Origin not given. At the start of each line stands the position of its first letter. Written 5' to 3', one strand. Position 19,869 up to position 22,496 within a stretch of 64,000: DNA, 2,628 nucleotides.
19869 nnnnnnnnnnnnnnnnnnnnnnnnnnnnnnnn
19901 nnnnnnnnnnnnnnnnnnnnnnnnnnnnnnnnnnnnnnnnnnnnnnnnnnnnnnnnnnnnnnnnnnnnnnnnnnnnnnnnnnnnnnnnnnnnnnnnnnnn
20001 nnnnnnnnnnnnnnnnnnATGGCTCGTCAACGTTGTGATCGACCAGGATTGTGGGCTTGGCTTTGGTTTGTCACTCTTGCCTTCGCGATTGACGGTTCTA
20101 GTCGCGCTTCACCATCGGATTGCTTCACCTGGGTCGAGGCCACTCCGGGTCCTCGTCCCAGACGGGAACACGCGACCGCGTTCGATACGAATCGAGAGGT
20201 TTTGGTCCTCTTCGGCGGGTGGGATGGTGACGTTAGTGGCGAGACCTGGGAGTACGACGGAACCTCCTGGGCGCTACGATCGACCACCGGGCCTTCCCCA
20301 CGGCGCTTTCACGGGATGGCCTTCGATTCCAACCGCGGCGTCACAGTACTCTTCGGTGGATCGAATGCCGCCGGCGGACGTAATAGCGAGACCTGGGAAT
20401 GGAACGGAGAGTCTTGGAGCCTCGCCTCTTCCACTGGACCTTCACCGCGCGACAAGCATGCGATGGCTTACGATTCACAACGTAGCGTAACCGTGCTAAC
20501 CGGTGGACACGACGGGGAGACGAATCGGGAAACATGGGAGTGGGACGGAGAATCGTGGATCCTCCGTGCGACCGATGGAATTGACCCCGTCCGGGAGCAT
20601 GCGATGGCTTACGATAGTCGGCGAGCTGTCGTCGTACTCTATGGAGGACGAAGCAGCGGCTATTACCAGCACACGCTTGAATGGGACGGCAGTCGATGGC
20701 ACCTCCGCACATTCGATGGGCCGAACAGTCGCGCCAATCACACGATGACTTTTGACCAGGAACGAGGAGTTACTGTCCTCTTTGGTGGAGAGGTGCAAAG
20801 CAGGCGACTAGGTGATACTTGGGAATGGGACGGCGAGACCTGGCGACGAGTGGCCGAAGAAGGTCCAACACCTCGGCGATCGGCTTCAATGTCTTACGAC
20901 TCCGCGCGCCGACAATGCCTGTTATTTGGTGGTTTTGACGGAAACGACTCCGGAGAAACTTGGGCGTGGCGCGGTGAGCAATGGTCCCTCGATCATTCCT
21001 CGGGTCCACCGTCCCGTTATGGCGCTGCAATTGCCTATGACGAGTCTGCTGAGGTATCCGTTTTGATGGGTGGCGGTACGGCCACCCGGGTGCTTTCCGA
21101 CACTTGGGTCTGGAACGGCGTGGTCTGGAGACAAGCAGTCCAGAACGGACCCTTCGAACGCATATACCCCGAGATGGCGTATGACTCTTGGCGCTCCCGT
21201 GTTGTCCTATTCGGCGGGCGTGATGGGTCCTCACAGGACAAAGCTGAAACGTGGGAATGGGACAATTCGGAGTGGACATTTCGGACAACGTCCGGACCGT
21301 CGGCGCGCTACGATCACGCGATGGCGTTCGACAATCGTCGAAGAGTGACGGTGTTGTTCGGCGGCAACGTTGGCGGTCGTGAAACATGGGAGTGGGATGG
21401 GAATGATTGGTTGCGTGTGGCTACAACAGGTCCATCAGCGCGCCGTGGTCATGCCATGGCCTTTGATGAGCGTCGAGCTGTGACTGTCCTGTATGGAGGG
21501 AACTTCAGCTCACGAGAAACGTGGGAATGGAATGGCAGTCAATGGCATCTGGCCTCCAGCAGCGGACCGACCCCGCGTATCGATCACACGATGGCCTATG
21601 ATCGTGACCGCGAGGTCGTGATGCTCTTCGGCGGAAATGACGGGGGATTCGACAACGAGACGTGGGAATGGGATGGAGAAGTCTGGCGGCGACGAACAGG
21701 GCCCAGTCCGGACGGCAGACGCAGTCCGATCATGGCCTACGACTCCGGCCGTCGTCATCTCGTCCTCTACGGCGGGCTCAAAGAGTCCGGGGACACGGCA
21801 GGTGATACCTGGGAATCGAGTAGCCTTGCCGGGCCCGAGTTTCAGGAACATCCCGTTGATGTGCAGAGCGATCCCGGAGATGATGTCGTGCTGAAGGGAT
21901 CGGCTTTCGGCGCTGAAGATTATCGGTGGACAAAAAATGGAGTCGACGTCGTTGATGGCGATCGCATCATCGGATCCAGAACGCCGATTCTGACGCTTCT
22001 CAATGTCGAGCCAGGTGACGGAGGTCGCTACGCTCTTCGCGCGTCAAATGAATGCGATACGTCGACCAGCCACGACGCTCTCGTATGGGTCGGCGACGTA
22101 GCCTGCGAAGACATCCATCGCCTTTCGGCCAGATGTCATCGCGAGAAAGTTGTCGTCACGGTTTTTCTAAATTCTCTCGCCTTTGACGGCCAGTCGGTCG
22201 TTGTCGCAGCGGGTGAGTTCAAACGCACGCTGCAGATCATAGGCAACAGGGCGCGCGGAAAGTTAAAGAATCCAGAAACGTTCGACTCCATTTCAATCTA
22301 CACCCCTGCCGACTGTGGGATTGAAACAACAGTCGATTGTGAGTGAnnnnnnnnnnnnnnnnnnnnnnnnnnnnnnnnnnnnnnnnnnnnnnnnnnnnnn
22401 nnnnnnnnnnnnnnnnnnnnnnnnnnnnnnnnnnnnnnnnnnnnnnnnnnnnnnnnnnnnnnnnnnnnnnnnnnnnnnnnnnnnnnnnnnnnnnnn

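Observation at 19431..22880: Kelch-propeller/Ig-domain secreted protein carried inside the prophage against the gene orientation, bounded by an AT-rich palindromic island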

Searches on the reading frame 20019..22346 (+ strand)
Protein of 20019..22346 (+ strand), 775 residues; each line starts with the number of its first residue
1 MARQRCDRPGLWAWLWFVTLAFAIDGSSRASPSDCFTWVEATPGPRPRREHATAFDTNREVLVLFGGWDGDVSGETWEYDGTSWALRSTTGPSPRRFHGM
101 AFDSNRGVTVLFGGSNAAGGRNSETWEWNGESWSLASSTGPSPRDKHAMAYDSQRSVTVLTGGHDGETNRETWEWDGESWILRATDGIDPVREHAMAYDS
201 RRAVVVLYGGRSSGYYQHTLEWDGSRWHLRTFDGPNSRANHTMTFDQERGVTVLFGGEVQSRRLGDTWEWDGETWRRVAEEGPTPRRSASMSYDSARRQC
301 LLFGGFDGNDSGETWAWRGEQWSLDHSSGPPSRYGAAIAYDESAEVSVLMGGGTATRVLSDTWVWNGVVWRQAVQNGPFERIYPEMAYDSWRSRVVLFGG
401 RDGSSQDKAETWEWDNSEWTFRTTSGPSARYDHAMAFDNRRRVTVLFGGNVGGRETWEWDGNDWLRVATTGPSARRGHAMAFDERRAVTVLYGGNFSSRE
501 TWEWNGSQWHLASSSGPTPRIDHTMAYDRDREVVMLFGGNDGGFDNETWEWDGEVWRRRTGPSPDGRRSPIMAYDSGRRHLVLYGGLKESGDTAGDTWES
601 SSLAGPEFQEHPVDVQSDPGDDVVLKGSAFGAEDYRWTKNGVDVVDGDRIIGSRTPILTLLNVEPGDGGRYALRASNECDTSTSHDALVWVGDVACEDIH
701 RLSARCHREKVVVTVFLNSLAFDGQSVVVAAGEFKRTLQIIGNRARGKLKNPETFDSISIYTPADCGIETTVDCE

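Call 7: search_protein_families(library=pfam, proteins=[window:20019-22346:+], max_evalue=0.01)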
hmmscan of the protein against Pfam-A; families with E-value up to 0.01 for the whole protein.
window:20019-22346:+ (775 aa): 8 families
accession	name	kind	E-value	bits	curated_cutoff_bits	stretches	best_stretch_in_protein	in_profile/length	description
PF24681.1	Kelch_KLHDC2_KLHL20_DRC7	-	7.8e-44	150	50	5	43-210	46-221/221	KLHDC2/KLHL20/DRC7 Kelch-repeats domain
PF13415.12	Kelch_3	-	2.2e-27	95.1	22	2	253-294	5-48/48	Galactose oxidase, central domain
PF24981.1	Beta-prop_ATRN-LZTR1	-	1.2e-21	77.7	50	4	41-169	33-173/289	Attractin/LZTR1 beta-propeller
PF13418.12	Kelch_4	-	7.7e-17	61.4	21.6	1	238-271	2-35/49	Galactose oxidase, central domain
PF07679.22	I-set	-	2.2e-06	28.1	23.7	1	606-685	1-85/90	Immunoglobulin I-set domain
PF13927.12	Ig_3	-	7e-06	26.9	30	1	606-677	2-78/78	Immunoglobulin domain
PF13964.12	Kelch_6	-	0.00013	22.3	25.3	0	390-420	9-41/50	Kelch motif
PF07646.21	Kelch_2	-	0.0025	18.2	21.3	0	386-427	5-47/48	Kelch motif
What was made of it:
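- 20019..22346 (+): Kelch/Ig gene, 775 aa. Domains by residue: signal-like 1-30; blades 1-12 at 37-601 (two six-bladed propellers); I-set Ig at 606-691; rare Cys-containing C-terminal domain at 694-775. Pfam (call 7).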

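Call 8: search_protein_families(library=phrogs, proteins=[window:20019-22346:+], max_evalue=0.001)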
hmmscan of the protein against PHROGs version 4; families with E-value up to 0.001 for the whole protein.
window:20019-22346:+ (775 aa): 1 family
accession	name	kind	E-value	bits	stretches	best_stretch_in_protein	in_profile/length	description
phrog_16216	-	unknown function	0.00037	20.5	0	38-133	287-381/418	-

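Call 11: search_dna_similar(query=window:20019-22346:+, collection=phages, mode=protein, max_rows=20)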
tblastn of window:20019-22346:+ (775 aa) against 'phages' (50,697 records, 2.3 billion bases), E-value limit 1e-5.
No match.
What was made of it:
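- There is no hit in 50,697 GenBank phage records (call 11).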
